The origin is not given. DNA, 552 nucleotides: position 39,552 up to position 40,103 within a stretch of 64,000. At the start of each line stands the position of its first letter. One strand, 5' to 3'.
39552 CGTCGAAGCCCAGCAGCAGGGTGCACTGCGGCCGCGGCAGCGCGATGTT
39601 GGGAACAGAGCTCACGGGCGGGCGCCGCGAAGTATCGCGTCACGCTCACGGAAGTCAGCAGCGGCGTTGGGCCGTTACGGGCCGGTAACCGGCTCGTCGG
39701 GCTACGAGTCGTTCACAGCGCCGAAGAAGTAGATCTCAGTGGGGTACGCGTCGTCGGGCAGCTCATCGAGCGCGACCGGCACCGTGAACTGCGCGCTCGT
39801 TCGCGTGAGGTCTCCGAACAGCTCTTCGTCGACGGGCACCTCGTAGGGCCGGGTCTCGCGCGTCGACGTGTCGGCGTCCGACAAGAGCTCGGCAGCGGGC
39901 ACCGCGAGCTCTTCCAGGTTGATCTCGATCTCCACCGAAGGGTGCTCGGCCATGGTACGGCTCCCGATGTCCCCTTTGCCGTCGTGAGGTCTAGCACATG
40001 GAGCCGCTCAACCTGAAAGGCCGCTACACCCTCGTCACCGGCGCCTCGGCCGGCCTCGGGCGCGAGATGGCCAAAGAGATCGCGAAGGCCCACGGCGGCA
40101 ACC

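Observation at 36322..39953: KaiC-homolog signalling operon with a c-di-GMP (PilZ) component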

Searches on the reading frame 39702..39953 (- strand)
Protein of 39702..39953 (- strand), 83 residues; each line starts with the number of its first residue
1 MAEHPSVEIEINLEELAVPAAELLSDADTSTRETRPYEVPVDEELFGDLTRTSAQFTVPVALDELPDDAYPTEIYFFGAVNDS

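Call 6: search_protein_families(library=pfam, proteins=[window:39702-39953:-], max_evalue=0.01)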
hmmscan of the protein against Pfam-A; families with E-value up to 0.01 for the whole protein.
window:39702-39953:- (83 aa): 0 families

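Call 7: search_protein_families(library=ncbifam, proteins=[window:39702-39953:-], max_evalue=0.01)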
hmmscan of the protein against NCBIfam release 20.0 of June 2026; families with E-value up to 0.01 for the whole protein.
window:39702-39953:- (83 aa): 0 families

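Call 31: list_cluster_members(proteins=[P0001, P0121, window:39702-39953:-])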
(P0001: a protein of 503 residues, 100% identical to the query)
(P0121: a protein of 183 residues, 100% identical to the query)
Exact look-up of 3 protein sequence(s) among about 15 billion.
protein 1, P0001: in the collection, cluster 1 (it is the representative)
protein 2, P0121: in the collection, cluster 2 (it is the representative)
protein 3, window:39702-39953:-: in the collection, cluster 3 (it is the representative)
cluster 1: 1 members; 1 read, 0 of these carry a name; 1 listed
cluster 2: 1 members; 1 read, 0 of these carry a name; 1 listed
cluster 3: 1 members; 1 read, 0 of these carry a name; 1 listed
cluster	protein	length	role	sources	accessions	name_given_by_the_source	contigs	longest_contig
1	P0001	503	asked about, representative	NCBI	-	-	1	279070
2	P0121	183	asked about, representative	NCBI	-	-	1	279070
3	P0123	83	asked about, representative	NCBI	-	-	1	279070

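Call 48: search_protein_representatives(protein=window:39702-39953:-)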
Query: 83 residues. Proteins with E-value up to 0.001 (for the whole library): 9; up to 1e-10: 2; up to 1e-30: 0. The best 9 are listed.
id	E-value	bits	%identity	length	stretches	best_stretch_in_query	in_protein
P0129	7.9e-25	102.7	74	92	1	5-76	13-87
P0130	2.8e-23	97.8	72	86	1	3-77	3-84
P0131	3.5e-10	56.1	62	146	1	15-76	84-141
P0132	6.9e-09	52.0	53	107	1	17-76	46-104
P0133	3.6e-08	49.8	54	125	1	18-74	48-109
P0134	3.6e-07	46.6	54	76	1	17-76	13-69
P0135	1.4e-06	44.7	52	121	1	11-75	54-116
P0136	1.3e-04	38.5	55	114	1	18-73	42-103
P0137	1.4e-04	38.3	49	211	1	18-74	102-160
